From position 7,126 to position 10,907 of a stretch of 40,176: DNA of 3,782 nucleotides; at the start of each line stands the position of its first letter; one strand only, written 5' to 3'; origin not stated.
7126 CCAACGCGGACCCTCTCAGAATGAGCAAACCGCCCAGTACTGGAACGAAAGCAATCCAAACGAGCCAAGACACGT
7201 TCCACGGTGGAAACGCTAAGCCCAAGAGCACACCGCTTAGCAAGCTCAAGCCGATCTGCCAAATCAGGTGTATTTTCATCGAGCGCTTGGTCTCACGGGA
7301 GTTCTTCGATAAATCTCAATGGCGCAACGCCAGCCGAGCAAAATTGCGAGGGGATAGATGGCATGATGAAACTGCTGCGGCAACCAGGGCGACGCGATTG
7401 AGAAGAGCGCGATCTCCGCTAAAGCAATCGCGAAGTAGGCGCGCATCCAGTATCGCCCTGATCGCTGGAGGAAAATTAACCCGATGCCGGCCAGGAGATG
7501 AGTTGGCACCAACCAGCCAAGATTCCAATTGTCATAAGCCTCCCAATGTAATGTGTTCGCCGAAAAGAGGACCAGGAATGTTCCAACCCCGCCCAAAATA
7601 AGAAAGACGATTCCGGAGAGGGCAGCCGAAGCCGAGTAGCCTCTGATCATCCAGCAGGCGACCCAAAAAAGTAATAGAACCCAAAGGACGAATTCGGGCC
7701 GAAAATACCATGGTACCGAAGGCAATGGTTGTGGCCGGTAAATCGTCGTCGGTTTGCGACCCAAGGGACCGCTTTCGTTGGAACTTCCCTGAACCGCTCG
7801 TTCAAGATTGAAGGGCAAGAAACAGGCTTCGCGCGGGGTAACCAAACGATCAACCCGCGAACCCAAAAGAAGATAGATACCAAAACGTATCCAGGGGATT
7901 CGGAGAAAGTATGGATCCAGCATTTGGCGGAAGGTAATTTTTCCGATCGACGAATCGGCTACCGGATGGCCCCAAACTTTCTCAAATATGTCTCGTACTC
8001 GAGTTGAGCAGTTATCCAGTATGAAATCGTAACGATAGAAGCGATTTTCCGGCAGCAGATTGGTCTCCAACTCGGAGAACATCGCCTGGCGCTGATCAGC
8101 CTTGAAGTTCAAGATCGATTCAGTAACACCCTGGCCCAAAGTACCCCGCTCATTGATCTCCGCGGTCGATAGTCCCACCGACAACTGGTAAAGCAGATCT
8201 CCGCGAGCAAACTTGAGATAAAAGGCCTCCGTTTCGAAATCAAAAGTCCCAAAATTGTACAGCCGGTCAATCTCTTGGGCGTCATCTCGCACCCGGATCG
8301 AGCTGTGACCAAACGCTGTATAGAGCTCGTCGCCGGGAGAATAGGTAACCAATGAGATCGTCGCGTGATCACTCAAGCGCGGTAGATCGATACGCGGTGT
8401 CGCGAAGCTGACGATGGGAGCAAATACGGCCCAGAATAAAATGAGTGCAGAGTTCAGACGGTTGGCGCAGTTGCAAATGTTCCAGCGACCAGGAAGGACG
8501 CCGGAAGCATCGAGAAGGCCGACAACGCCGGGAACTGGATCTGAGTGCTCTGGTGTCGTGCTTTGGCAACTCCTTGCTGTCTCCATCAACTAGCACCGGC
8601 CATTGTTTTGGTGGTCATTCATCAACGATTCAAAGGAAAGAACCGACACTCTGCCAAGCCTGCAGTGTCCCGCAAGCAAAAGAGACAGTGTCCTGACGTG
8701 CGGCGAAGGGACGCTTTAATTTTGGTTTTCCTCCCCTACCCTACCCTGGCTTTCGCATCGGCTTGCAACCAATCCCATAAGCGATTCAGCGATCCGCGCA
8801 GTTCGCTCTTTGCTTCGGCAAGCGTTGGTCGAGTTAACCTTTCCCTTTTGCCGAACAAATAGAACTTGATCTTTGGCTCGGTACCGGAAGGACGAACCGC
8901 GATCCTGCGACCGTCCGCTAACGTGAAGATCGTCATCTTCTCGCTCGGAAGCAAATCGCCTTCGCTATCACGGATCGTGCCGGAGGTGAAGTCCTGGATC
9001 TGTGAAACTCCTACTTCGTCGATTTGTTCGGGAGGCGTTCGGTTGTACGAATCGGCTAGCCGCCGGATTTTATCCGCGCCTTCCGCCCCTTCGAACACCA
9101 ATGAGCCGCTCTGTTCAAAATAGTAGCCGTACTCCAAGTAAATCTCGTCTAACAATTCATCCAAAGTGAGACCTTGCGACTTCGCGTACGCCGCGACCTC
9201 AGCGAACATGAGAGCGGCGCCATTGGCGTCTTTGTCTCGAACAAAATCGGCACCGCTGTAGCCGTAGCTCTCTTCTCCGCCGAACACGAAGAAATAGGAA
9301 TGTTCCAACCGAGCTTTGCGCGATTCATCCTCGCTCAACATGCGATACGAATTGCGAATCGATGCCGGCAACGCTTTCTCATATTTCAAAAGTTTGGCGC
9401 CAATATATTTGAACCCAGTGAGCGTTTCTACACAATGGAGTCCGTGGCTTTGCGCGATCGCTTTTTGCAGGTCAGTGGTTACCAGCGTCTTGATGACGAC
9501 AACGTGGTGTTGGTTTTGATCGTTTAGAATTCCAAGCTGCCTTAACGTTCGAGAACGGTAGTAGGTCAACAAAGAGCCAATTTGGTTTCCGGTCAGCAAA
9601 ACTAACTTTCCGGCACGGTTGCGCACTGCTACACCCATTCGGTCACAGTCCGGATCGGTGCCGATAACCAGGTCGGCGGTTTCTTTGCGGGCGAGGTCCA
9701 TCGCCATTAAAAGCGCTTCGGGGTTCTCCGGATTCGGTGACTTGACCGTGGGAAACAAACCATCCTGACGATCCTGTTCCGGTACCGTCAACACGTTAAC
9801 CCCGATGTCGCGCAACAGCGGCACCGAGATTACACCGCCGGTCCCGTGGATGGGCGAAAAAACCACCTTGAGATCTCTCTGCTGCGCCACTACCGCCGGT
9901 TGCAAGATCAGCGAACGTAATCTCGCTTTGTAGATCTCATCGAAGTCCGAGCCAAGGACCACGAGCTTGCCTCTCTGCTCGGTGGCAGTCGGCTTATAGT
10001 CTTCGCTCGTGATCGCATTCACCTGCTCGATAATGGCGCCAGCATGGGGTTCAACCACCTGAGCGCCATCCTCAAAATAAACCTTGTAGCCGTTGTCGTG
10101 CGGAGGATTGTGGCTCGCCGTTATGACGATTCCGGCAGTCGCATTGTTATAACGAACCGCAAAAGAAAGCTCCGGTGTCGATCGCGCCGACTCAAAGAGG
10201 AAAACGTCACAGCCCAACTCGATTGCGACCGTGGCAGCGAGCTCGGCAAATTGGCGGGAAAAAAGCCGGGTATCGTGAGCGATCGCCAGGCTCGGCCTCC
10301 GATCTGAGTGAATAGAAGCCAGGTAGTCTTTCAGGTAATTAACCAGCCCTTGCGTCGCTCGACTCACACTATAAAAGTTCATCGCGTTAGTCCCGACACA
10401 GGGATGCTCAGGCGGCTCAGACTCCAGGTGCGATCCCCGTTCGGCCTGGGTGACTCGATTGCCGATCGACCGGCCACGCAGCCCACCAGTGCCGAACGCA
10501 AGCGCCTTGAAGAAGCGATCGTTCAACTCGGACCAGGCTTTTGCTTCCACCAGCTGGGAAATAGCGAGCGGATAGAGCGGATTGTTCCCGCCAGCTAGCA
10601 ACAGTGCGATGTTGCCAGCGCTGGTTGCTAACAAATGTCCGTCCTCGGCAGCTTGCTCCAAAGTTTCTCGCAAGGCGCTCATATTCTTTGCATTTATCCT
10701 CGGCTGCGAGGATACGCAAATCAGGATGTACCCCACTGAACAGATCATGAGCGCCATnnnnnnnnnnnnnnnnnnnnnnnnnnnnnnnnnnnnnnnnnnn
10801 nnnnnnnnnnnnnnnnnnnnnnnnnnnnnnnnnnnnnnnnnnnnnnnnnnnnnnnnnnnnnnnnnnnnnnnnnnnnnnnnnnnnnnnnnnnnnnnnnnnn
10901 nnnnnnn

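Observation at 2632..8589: Translationally coupled envelope operon: DUF4105 (Lnb-like) > Lnt-like > DUF2334 > PHP::GT4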

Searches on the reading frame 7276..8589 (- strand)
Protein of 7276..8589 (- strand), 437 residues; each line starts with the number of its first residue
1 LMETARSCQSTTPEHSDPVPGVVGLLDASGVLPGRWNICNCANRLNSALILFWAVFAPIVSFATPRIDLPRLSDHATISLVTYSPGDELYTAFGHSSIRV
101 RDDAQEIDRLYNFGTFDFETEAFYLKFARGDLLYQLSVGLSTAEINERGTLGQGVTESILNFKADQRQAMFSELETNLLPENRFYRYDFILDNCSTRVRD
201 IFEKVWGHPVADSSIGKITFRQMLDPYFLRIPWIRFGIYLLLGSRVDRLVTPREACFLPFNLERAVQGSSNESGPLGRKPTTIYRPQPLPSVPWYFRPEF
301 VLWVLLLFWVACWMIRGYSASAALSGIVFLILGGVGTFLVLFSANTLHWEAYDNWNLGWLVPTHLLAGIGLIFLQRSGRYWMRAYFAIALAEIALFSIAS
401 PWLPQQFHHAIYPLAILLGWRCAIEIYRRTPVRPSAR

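Call 3: search_protein_families(library=pfam, proteins=[window:7276-8589:-], max_evalue=0.01)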
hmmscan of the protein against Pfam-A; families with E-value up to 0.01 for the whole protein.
window:7276-8589:- (437 aa): 2 families
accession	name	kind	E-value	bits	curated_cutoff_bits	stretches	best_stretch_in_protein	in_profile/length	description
PF13387.12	Lnb_N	-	4.3e-20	72.4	22.2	1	74-207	12-153/175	Lnb N-terminal periplasmic domain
PF25221.1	5TMH_Lnb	-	1.4e-18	67.7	25.2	1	295-427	6-138/144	Lnb transmembrane domain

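Call 10: search_protein_families(library=ncbifam, proteins=[window:7276-8589:-], max_evalue=0.01)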
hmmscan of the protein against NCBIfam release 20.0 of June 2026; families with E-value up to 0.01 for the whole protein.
window:7276-8589:- (437 aa): 1 family
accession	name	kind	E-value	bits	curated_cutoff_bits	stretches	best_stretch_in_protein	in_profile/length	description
NF051878.1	lpactltferLnb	equivalog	1.1e-57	195.7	550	1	68-421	21-383/394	lipoprotein N-acyltransferase Lnb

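Call 60: find_homologous_proteins(query=window:7276-8589:-, max_evalue=0.00001)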
Query window:7276-8589:- (437 aa): 645 proteins with E <= 0.00001 among 8000 candidates; the best 120 are listed.
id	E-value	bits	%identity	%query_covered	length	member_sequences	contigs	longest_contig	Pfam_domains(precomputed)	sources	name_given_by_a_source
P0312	7.0e-294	993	98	100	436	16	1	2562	PF25221.2,PF13387.13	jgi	jgi:Domain of unknown function (DUF4105)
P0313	3.5e-253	859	87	98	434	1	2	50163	PF25221.2,PF13387.13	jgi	jgi:hypothetical protein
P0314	4.0e-245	832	84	98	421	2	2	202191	PF25221.2,PF13387.13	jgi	jgi:hypothetical protein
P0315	1.7e-241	820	89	91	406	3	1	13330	PF25221.2,PF13387.13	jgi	jgi:Domain of unknown function (DUF4105)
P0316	8.5e-240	815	82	98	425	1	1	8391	PF25221.2,PF13387.13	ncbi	-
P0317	4.0e-239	812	82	98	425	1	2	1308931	PF25221.2,PF13387.13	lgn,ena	-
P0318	1.1e-238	811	82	98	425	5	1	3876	PF25221.2,PF13387.13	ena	-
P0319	2.1e-238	810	82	98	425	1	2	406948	PF25221.2,PF13387.13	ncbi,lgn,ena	-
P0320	3.5e-238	809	82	98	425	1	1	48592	PF25221.2,PF13387.13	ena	-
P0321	4.7e-238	809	81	98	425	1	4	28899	PF25221.2,PF13387.13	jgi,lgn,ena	-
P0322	5.1e-238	809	82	98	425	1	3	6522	PF25221.2,PF13387.13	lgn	-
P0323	5.3e-238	809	82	98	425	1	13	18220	PF25221.2,PF13387.13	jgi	jgi:hypothetical protein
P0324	3.7e-236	803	81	98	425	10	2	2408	PF25221.2,PF13387.13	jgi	jgi:Domain of unknown function (DUF4105)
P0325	1.7e-235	800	80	98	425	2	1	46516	PF25221.2,PF13387.13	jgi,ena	-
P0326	7.6e-232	788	79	98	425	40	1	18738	PF25221.2,PF13387.13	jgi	jgi:hypothetical protein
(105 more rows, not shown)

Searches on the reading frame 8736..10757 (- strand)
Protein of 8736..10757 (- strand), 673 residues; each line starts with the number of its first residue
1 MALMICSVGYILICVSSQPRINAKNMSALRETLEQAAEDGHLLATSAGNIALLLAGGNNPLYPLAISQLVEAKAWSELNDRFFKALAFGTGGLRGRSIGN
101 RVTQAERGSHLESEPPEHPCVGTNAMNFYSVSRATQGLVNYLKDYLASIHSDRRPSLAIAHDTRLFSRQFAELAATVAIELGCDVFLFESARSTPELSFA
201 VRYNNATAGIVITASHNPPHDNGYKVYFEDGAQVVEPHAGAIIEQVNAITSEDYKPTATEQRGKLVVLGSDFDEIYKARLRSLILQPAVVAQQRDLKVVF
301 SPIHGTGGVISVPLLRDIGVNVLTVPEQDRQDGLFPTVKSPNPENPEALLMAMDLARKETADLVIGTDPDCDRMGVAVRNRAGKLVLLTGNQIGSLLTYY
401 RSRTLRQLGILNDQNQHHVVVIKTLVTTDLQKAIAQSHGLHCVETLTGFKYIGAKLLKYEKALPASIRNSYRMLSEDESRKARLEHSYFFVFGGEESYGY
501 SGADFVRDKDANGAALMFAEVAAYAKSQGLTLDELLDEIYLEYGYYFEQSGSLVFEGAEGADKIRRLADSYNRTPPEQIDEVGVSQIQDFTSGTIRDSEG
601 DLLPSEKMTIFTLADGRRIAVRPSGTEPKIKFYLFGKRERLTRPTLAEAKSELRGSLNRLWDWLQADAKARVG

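Call 3: search_protein_families(library=pfam, proteins=[window:8736-10757:-], max_evalue=0.01)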
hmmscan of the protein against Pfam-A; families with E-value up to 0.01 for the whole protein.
window:8736-10757:- (673 aa): 4 families
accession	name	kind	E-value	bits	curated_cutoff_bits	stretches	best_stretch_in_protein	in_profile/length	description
PF02878.22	PGM_PMM_I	-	4.6e-32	111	22.5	1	122-251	14-136/138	Phosphoglucomutase/phosphomannomutase, alpha/beta/alpha domain I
PF02879.22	PGM_PMM_II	-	2e-24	86.5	29.3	1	289-377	14-99/103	Phosphoglucomutase/phosphomannomutase, alpha/beta/alpha domain II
PF02880.22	PGM_PMM_III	-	5.8e-16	59.1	20.7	1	390-541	2-113/115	Phosphoglucomutase/phosphomannomutase, alpha/beta/alpha domain III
PF00408.26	PGM_PMM_IV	-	4.1e-06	27.2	23.1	1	609-636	26-52/68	Phosphoglucomutase/phosphomannomutase, C-terminal domain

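Call 10: search_protein_families(library=ncbifam, proteins=[window:8736-10757:-], max_evalue=0.01)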
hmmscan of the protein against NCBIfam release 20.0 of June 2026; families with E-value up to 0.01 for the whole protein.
window:8736-10757:- (673 aa): 7 families
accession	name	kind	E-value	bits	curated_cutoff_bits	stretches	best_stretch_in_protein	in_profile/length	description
TIGR03990.1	Arch_GlmM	equivalog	2.6e-40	138.7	439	1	150-538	33-361/444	phosphoglucosamine mutase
TIGR01455.1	glmM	equivalog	6.4e-21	74.5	447.55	1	150-463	34-320/442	phosphoglucosamine mutase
NF007088.0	PRK09542.1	equivalog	1.4e-20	73.7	618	1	145-458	37-320/456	phosphomannomutase/phosphoglucomutase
NF005737.0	PRK07564.1-1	equivalog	7.8e-16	57.8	378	2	138-457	34-353/543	alpha-D-glucose phosphate-specific phosphoglucomutase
NF046027.1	PhglucPhmanMutPgmG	equivalog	7.5e-15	54.5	600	1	155-394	45-262/460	phosphoglucomutase/phosphomannomutase PgmG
TIGR01132.1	pgm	equivalog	8.2e-11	41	778.05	1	160-456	84-382/546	phosphoglucomutase (alpha-D-glucose-1,6-bisphosphate-dependent)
NF011943.0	PRK15414.1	subfamily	2.9e-08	33.2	801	1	158-374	42-251/456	phosphomannomutase CpsG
